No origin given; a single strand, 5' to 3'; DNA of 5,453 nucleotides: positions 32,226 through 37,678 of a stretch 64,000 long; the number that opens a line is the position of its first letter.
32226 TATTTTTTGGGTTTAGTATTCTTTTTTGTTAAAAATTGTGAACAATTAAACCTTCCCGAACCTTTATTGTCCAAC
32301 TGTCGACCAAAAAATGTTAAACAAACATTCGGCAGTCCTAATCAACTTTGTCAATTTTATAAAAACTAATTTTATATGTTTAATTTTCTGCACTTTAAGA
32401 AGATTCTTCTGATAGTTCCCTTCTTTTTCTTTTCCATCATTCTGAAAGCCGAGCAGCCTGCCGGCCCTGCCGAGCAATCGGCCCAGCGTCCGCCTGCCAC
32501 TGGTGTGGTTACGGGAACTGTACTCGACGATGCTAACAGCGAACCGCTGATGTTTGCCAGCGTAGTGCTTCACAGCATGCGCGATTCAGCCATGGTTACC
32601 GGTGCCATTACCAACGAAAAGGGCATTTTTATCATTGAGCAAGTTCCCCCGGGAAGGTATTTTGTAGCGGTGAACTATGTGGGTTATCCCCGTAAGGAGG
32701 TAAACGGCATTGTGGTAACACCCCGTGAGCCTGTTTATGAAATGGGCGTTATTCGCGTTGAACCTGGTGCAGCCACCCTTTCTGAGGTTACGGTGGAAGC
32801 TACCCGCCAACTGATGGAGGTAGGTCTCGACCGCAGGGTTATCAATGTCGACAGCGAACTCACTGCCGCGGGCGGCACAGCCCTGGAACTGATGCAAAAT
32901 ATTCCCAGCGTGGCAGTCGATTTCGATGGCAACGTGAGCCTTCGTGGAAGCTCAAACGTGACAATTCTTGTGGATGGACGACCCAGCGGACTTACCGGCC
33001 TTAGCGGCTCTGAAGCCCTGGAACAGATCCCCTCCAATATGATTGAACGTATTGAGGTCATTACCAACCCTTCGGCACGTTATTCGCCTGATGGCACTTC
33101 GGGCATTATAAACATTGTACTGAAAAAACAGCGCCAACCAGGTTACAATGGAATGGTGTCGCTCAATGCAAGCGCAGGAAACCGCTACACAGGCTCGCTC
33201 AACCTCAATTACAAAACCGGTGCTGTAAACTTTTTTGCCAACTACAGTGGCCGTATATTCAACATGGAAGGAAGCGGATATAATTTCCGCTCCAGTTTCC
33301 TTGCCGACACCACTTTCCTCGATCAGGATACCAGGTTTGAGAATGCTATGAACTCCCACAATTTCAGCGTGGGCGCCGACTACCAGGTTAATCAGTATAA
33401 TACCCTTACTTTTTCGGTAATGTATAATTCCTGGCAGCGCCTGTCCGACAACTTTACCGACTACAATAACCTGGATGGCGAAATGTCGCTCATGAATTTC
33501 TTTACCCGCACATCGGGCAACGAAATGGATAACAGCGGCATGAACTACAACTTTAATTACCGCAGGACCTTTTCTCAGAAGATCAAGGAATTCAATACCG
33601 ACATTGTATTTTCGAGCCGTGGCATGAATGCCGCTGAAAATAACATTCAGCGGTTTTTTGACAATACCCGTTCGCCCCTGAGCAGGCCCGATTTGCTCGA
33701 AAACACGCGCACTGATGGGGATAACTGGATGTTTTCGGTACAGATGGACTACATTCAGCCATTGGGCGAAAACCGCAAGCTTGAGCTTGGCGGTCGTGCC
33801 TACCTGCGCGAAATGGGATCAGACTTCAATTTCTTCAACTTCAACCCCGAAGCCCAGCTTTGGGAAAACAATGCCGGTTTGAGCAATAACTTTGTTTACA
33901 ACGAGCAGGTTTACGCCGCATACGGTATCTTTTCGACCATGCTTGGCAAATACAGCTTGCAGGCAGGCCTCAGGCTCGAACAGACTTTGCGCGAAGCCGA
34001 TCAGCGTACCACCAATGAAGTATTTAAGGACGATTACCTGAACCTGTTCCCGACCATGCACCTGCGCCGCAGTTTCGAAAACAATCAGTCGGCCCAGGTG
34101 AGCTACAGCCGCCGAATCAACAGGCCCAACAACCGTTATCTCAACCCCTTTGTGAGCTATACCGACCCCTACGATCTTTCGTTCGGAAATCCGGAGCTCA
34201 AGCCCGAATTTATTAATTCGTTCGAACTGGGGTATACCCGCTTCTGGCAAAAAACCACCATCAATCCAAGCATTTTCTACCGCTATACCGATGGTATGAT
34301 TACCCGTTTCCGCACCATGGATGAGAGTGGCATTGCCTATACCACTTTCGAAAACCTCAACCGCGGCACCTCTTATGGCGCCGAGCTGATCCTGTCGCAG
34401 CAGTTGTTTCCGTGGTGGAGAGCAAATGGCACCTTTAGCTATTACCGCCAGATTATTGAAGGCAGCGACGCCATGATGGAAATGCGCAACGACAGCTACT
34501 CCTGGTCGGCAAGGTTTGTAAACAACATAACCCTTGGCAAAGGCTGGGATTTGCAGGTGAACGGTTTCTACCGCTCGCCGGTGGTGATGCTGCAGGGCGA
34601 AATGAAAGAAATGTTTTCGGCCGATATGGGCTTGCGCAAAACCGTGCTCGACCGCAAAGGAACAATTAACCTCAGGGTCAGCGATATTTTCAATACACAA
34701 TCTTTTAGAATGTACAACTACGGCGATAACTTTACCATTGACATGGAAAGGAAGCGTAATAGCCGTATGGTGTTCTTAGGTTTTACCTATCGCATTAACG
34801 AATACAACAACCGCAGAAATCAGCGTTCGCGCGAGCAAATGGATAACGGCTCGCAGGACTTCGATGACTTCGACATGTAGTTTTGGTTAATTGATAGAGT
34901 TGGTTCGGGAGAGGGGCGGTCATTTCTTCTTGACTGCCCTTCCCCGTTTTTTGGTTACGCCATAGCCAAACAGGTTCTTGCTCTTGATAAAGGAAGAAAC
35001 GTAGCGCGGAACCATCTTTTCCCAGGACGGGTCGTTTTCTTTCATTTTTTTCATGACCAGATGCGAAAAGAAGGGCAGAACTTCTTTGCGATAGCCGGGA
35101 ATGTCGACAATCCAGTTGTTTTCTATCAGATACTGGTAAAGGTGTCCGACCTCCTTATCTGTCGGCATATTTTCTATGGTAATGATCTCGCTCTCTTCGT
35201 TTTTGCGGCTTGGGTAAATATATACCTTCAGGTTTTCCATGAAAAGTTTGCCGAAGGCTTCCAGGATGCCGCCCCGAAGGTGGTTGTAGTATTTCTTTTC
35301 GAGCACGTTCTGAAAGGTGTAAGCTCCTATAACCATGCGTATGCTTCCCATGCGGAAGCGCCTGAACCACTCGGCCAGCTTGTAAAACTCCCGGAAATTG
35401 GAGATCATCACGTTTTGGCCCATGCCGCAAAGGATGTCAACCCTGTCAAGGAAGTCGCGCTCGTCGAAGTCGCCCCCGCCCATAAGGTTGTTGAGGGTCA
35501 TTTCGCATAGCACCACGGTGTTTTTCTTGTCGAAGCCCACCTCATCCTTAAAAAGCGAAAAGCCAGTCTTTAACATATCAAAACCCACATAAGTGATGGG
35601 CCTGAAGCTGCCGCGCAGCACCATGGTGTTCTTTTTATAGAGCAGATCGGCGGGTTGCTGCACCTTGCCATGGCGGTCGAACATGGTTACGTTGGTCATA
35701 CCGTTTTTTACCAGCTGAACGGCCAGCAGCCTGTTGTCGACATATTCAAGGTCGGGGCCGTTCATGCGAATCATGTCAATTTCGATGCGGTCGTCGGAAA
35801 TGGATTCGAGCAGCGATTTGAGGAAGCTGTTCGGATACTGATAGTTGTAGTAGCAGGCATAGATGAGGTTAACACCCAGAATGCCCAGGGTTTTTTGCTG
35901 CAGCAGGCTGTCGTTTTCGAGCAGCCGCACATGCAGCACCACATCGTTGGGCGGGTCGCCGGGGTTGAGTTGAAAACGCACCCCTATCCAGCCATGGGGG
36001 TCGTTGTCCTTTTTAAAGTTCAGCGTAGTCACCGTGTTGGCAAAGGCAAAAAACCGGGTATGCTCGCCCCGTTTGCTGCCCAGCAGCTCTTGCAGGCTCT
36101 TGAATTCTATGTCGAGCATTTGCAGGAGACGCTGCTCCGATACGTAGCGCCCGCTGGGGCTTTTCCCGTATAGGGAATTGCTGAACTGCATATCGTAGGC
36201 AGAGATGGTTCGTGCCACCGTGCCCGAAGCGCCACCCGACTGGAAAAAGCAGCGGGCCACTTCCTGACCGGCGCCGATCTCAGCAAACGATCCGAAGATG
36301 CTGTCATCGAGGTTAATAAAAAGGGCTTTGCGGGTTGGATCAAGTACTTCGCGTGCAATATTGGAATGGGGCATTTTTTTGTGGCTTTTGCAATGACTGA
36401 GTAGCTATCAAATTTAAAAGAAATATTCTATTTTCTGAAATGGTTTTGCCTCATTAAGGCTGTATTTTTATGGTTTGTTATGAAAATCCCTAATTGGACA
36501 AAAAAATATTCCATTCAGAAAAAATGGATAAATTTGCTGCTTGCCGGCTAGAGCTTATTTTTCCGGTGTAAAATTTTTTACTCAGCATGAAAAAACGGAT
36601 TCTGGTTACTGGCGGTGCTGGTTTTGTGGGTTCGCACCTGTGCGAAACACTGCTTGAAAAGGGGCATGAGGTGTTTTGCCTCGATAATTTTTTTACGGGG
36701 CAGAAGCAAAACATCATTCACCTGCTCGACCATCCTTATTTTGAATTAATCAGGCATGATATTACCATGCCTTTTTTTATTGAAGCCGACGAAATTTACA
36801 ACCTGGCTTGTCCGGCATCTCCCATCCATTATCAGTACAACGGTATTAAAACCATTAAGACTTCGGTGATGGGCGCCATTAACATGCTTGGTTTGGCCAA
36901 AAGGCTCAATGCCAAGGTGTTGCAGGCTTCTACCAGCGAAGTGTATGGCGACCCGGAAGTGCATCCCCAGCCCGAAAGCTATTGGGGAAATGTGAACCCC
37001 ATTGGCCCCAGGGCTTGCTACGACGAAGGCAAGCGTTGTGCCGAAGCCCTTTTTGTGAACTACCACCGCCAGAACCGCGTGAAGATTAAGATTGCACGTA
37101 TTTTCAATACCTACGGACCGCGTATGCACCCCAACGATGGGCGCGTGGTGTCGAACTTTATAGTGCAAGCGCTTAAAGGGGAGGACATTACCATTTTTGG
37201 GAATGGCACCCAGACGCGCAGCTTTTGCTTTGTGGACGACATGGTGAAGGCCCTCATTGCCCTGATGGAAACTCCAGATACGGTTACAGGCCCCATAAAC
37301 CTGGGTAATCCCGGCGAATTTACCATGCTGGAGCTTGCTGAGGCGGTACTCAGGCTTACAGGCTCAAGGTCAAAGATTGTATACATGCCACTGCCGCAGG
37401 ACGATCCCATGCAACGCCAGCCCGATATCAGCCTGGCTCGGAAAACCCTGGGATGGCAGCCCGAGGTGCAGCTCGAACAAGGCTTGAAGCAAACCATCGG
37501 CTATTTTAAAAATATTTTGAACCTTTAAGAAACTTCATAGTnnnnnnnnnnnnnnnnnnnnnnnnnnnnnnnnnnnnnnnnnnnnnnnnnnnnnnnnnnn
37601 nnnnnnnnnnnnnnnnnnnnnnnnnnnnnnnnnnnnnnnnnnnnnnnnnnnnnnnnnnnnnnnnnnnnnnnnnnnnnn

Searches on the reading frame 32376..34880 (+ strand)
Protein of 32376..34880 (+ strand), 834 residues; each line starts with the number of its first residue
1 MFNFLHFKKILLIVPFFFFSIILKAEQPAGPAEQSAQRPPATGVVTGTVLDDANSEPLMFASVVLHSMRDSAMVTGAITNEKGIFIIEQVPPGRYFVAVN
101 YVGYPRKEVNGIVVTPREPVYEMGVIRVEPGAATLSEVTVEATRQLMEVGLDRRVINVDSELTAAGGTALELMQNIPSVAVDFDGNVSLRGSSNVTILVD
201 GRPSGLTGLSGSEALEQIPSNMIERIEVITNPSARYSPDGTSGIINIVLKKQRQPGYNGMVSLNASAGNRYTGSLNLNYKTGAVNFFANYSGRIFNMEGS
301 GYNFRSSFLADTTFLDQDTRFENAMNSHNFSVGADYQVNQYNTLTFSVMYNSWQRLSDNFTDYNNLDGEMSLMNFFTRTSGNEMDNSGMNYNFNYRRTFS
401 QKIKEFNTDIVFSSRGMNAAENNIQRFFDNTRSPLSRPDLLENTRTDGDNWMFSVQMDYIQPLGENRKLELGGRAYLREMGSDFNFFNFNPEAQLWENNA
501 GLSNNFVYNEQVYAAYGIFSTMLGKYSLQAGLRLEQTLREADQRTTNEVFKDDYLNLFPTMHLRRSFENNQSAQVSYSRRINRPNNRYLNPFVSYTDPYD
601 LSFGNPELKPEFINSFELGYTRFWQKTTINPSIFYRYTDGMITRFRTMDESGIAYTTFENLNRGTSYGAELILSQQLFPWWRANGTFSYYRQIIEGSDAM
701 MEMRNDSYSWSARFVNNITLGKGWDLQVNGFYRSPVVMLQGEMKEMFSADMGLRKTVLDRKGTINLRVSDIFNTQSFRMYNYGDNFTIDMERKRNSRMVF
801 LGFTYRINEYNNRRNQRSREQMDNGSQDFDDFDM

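Call 25: search_protein_families(library=pfam, proteins=[window:32376-34880:+], max_evalue=0.00001)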
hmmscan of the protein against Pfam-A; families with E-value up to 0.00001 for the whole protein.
window:32376-34880:+ (834 aa): 5 families
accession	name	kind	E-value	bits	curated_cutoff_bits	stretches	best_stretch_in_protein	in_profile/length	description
PF14905.12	OMP_b-brl_3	-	2.1e-116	389.8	27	1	397-805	1-408/408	Outer membrane protein beta-barrel family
PF00593.30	TonB_dep_Rec_b-barrel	-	1.7e-18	68.2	27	1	365-695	42-353/436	TonB dependent receptor-like, beta-barrel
PF13620.12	CarboxypepD_reg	-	1.2e-12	48.4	32.3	1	45-119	2-74/82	Carboxypeptidase regulatory-like domain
PF13715.12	CarbopepD_reg_2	-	2.3e-10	40.8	32.2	1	45-110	1-61/88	CarboxypepD_reg-like domain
PF07715.20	Plug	-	2.8e-10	41.1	23.9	1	166-244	22-107/107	TonB-dependent Receptor Plug Domain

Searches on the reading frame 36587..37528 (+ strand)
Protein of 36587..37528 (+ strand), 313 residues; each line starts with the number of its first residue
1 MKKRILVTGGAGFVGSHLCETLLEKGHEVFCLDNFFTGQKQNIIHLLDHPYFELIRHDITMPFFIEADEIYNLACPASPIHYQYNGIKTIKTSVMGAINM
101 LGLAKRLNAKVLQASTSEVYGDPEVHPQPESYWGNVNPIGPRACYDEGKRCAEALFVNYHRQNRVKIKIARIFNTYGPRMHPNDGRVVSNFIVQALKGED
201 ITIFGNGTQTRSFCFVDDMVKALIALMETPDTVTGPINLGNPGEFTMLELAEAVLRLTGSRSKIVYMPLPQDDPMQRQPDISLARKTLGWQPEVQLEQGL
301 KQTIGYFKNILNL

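Call 25: search_protein_families(library=pfam, proteins=[window:36587-37528:+], max_evalue=0.00001)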
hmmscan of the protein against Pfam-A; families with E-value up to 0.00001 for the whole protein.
window:36587-37528:+ (313 aa): 6 families
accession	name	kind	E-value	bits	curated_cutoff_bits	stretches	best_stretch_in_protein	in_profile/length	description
PF01370.27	Epimerase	-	1.1e-52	179.3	20.9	1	5-240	1-240/240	NAD dependent epimerase/dehydratase family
PF16363.11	GDP_Man_Dehyd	-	1.2e-52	179.9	27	1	6-303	1-332/332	GDP-mannose 4,6 dehydratase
PF07993.18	NAD_binding_4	-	8.3e-09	35.4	20.1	0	77-194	96-224/258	Male sterility protein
PF04321.23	RmlD_sub_bind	-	8.9e-08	32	27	1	4-265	2-238/287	RmlD substrate binding domain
PF02719.21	Polysacc_synt_2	-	4e-07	29.9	20.2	0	141-262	134-251/293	Polysaccharide biosynthesis protein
PF01073.25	3Beta_HSD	-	2.7e-06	27.1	22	1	6-224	1-226/280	3-beta hydroxysteroid dehydrogenase/isomerase family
